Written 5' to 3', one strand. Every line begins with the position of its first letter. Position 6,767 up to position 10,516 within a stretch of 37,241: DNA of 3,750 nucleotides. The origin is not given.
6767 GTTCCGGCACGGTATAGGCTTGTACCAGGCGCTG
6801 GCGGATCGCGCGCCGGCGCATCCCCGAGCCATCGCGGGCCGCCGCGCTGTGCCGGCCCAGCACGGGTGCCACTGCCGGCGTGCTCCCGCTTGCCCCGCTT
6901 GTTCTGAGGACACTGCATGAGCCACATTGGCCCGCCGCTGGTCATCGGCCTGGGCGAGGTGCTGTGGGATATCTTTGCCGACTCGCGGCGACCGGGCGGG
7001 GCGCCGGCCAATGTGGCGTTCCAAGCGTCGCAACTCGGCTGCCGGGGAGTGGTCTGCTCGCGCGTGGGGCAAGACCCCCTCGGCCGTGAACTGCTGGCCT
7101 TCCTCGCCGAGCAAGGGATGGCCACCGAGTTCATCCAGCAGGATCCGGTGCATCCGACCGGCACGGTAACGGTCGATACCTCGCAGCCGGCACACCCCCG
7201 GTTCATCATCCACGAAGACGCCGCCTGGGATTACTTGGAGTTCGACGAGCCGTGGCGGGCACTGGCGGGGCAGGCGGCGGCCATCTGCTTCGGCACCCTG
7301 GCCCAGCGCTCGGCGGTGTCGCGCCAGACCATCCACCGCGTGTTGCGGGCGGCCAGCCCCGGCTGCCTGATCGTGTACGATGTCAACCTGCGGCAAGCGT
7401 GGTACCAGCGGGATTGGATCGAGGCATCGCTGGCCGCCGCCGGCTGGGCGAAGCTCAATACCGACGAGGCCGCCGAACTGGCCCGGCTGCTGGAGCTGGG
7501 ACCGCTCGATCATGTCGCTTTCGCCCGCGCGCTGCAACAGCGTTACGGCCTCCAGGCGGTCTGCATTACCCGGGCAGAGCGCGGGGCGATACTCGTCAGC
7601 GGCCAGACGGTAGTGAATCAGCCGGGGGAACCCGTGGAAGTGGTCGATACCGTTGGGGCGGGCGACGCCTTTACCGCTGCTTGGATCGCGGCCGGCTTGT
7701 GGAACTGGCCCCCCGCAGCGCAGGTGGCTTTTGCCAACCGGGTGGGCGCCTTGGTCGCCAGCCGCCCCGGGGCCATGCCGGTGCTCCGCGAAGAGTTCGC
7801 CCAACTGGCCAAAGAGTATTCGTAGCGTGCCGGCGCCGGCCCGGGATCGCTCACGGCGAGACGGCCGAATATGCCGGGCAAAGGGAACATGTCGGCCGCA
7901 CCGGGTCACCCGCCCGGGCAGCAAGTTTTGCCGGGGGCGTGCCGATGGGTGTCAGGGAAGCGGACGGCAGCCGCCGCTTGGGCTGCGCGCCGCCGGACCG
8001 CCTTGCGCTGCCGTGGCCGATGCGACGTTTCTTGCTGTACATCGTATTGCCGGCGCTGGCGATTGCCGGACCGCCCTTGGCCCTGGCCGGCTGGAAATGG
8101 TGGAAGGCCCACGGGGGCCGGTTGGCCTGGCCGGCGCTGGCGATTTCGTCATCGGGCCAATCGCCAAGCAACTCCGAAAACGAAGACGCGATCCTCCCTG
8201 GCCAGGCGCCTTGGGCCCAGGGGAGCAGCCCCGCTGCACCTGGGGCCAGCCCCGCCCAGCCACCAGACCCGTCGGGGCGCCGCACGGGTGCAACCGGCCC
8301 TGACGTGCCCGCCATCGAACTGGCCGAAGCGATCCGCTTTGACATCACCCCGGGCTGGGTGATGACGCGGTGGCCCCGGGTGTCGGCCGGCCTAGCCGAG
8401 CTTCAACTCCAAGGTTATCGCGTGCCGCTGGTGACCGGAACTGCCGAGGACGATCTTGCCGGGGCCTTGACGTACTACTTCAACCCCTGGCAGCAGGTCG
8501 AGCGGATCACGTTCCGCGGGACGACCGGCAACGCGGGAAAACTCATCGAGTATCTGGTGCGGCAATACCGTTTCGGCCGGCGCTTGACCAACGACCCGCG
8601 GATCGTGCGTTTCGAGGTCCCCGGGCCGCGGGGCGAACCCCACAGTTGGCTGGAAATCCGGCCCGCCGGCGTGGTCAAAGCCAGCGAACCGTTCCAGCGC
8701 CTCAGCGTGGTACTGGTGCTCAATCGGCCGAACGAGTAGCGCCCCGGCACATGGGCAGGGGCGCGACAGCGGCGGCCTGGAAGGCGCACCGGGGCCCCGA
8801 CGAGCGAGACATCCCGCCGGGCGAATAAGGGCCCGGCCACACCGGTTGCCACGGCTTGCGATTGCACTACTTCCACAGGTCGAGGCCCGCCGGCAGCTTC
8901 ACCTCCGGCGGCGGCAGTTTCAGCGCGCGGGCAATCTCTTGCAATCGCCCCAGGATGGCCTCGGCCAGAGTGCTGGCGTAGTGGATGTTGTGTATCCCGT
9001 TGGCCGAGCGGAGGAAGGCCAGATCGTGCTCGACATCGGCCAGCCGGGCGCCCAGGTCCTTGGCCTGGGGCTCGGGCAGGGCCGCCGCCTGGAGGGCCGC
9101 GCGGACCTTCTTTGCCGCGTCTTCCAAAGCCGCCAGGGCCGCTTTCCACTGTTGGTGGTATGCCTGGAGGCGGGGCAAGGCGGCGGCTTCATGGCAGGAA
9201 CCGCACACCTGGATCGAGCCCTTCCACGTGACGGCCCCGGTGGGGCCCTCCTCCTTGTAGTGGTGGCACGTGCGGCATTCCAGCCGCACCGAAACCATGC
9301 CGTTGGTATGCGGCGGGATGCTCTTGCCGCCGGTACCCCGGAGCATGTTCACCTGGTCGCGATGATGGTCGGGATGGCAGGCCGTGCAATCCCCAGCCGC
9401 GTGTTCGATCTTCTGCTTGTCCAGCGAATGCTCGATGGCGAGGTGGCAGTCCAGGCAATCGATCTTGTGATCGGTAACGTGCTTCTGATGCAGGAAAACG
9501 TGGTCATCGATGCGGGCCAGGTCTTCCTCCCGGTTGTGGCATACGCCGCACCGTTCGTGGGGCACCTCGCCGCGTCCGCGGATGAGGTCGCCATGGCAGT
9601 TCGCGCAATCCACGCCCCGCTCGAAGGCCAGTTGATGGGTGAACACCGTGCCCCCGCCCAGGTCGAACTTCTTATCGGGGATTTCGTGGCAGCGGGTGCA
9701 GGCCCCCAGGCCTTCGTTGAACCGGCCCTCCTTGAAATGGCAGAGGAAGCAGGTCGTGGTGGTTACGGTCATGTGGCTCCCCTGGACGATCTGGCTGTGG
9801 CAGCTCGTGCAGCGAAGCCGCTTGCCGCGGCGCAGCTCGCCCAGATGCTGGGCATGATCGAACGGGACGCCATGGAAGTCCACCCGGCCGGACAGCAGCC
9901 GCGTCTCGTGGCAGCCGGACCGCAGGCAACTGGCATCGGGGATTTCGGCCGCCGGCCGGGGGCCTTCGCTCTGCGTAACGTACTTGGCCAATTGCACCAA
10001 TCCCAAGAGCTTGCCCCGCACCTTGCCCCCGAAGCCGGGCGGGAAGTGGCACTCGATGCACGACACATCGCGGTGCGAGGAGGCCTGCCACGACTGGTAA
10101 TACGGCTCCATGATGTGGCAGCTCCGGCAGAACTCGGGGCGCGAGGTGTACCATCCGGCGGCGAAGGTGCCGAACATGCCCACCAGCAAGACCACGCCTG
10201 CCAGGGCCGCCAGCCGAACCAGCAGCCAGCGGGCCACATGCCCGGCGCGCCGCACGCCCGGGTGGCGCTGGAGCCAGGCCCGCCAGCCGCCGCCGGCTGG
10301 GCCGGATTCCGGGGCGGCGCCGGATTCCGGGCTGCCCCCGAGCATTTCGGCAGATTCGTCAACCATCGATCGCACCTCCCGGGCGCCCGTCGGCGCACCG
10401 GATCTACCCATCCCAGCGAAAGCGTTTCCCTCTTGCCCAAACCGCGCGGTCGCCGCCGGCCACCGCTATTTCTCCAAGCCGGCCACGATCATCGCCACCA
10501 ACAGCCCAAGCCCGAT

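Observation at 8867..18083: Back-to-back multihaem cytochrome / Rieske-cytochrome b supercluster (35 CXXCH motifs) with no terminal enzyme: candidate uncharacterised quinol-to-periplasm electron-transfer hub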

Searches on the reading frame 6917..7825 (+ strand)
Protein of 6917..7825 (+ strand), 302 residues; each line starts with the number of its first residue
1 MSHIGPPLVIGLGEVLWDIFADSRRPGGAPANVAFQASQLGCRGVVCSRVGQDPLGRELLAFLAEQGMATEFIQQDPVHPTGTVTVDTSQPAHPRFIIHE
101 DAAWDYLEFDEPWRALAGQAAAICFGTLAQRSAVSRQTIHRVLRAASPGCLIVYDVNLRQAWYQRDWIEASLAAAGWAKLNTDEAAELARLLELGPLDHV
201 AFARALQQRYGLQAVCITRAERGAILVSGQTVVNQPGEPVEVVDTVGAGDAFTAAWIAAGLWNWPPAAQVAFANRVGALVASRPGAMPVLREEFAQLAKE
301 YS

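Call 8: search_protein_families(library=pfam, proteins=[window:6917-7825:+], max_evalue=0.001)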
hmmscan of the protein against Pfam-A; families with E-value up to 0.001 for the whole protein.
window:6917-7825:+ (302 aa): 1 family
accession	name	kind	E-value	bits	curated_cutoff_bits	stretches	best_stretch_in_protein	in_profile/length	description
PF00294.29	PfkB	-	9.1e-42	143.9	25.8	1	23-288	32-297/302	pfkB family carbohydrate kinase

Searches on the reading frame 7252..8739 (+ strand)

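Call 8: search_protein_families(library=pfam, proteins=[window:7252-8739:+], max_evalue=0.001)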
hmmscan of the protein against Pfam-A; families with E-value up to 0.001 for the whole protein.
window:7252-8739:+ (495 aa): 1 family
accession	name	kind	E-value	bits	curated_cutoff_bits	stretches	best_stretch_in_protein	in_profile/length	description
PF20397.3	DUF6690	-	3.8e-46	158.1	27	1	325-494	74-223/245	Family of unknown function (DUF6690)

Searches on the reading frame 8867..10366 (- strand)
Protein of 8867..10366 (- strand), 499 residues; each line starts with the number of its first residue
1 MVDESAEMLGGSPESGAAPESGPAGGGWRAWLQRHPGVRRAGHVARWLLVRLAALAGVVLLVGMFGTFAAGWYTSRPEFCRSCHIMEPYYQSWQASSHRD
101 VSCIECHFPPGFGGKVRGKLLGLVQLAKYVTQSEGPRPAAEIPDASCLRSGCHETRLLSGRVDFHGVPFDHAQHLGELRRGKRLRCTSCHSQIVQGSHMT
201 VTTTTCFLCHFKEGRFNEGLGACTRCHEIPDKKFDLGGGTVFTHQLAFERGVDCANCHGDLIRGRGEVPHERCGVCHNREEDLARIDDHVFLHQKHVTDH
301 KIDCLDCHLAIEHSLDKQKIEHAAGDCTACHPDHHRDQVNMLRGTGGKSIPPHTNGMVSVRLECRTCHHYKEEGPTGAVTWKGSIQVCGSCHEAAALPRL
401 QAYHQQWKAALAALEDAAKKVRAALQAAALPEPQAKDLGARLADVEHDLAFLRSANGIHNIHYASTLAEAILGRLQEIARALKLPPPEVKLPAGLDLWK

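Call 4: search_protein_families(library=pfam, proteins=[window:8867-10366:-], max_evalue=0.01)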
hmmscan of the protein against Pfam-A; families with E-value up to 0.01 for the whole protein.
window:8867-10366:- (499 aa): 4 families
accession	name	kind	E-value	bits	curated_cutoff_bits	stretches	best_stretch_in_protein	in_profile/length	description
PF14522.11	Cytochrome_C7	-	9.9e-17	61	24.8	3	168-228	2-67/67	Cytochrome c7 and related cytochrome c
PF03264.19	Cytochrom_NNT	-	6.9e-12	45.9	24.1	1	50-128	9-93/174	NapC/NirT cytochrome c family, N-terminal region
PF14537.11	Cytochrom_c3_2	-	8.9e-10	39.3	25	1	249-310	4-66/79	Cytochrome c3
PF02085.21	Cytochrom_CIII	-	5e-08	33.6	22.9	2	196-277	23-101/101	Class III cytochrome C family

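Call 5: search_protein_families(library=ncbifam, proteins=[window:8867-10366:-], max_evalue=0.01)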
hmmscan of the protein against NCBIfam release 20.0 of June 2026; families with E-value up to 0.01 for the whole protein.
window:8867-10366:- (499 aa): 4 families
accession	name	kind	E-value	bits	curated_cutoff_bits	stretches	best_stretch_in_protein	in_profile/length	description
TIGR03153.1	cytochr_NrfH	equivalog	3.5e-16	59.5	134.2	1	54-117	6-69/138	cytochrome c nitrite reductase small subunit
NF011606.0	PRK15032.1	equivalog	1.9e-07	30.5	455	1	44-122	12-96/390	pentaheme c-type cytochrome TorC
TIGR02162.1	torC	equivalog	9.9e-06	25.1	478.2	1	43-122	13-96/387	pentaheme c-type cytochrome TorC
NF045722.1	c3_cytochr_TmcA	equivalog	8.4e-05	22.4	114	1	363-408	59-107/125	acidic tetraheme cytochrome c3 TmcA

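Call 49: search_solved_structures(query=window:8867-10366:-, max_evalue=0.01, show_alignments=1)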
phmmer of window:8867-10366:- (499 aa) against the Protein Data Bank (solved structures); distinct sequences matched with E-value up to 0.01: 3.
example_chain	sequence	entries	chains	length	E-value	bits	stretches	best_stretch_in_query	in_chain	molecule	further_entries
2j7a_C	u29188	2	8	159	2.5e-08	36.1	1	49-119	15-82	CYTOCHROME C QUINOL DEHYDROGENASE NRFH | NAPC/NIRT CYTOCHROME C FAMILY PROTEIN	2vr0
8k9e_A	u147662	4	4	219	0.00042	22.2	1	169-261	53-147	Cytochrome c7-like domain-containing protein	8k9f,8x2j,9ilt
6lod_A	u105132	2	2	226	0.0007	21.4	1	184-291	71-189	MULTIHEME_CYTC domain-containing protein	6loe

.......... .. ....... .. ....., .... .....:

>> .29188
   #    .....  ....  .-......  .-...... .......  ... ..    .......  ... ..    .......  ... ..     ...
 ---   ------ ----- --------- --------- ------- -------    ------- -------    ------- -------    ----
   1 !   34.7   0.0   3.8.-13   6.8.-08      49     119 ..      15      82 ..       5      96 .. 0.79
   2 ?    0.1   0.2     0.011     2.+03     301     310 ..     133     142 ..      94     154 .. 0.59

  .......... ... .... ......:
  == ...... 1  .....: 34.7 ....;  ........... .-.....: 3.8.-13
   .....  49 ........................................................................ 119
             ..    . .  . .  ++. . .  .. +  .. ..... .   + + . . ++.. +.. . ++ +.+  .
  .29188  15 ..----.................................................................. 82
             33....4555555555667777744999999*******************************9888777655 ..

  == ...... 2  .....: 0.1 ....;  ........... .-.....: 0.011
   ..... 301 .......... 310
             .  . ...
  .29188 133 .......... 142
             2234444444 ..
